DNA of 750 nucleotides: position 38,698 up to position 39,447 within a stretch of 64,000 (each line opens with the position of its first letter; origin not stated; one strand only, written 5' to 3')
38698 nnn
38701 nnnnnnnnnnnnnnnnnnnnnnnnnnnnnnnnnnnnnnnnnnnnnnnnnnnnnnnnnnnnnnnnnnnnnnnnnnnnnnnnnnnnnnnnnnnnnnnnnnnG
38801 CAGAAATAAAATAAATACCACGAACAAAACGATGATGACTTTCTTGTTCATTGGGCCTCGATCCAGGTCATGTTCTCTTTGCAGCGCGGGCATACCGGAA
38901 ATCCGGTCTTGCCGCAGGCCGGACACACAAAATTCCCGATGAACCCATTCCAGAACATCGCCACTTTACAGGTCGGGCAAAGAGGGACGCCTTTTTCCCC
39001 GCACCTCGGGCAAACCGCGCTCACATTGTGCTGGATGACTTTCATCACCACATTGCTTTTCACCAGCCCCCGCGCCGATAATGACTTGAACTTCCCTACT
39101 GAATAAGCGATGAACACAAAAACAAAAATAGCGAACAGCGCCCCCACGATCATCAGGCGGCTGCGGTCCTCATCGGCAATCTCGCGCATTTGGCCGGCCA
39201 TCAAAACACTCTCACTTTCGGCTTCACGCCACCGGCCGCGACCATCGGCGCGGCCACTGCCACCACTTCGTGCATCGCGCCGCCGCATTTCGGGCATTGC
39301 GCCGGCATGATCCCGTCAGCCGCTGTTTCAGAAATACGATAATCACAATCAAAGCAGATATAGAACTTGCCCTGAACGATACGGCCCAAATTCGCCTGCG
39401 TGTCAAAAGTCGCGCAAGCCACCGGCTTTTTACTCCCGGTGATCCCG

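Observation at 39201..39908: Third NifX-like domain (with zinc ribbon), pointing to a recruited anaerobe Fe-S-carrier gene set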

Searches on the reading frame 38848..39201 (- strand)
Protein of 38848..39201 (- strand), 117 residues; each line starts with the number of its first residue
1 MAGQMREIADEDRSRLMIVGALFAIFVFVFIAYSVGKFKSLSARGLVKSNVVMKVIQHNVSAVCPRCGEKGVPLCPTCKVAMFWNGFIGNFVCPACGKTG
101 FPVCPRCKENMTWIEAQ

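Call 61: search_protein_families(library=pfam, proteins=[window:38848-39201:-], max_evalue=1)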
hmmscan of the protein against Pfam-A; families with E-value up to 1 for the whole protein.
window:38848-39201:- (117 aa): 27 families (the best 25 are shown)
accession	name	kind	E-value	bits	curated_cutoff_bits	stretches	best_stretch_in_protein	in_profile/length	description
PF07191.17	Zn_ribbon_6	-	1.1e-05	25.7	25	1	75-115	3-43/67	Double zinc ribbon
PF12773.13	DZR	-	0.00022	21.8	27.3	2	90-110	12-33/45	Double zinc ribbon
PF18912.6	DZR_2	-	0.00098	19.3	27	2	93-116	10-36/56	Double zinc ribbon domain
PF08271.17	Zn_Ribbon_TF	-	0.0011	18.9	29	1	75-97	3-26/43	TFIIB zinc-binding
PF10083.14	DUF2321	-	0.005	16.9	24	1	52-82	17-47/157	Uncharacterized protein conserved in bacteria (DUF2321)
PF23733.2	GRXCR1-2_C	-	0.0054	17.1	26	1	54-78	20-46/47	GRXCR1/2, C-terminal domain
PF07754.17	HVO_2753_ZBP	-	0.011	16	33.2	1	52-79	7-34/46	Small zinc finger protein HVO_2753-like, Zn-binding pocket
PF01155.25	HypA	-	0.015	15.8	28.9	1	47-98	56-94/112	Hydrogenase/urease nickel incorporation, metallochaperone, hypA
PF18439.7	zf_UBZ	-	0.022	14.9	25.6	0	103-111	4-12/32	Ubiquitin-Binding Zinc Finger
PF03367.19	Zn_ribbon_ZPR1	-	0.022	14.6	23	1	61-98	6-43/56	ZPR1 zinc-finger domain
PF07282.18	Cas12f1-like_TNB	-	0.027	15.1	26.3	1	51-99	18-49/60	Cas12f1-like, TNB domain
PF06677.18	Auto_anti-p27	-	0.071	13.6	24.1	1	75-97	18-40/40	Sjogren's syndrome/scleroderma autoantigen 1 (Autoantigen p27)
PF25164.1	CoiA_N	-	0.081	12.9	26.3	0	90-98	17-25/50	Competence protein CoiA, N-terminal domain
PF13248.11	Zn_ribbon_3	-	0.088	12.7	27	1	63-78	4-22/26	zinc-ribbon domain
PF25112.1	zf-AtTam37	-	0.091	13.9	27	0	92-111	78-97/111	AtTam37 zinc finger region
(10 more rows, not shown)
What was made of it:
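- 38848..39201 (-): Downstream partner: 117-aa membrane protein with a double zinc ribbon. Its ATG overlaps the target's stop (TGATG). Pfam Zn_ribbon_6 E 1.1e-5 (call 61).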

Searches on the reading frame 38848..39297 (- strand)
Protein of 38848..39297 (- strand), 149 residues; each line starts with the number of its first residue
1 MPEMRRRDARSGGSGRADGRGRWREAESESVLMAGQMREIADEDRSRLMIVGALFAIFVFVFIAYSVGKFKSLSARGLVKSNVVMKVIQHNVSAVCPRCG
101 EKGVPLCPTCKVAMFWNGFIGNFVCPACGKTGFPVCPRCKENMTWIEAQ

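Call 3: search_protein_families(library=pfam, proteins=[window:38848-39297:-], max_evalue=0.01)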
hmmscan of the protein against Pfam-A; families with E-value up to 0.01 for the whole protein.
window:38848-39297:- (149 aa): 4 families
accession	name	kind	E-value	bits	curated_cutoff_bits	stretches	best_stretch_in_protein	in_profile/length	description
PF07191.17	Zn_ribbon_6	-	2.7e-05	24.5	25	1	107-147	3-43/67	Double zinc ribbon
PF12773.13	DZR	-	0.00041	20.9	27.3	0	122-142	12-33/45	Double zinc ribbon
PF18912.6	DZR_2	-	0.0018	18.5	27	0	125-148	10-36/56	Double zinc ribbon domain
PF08271.17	Zn_Ribbon_TF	-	0.0045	17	29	0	107-129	3-26/43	TFIIB zinc-binding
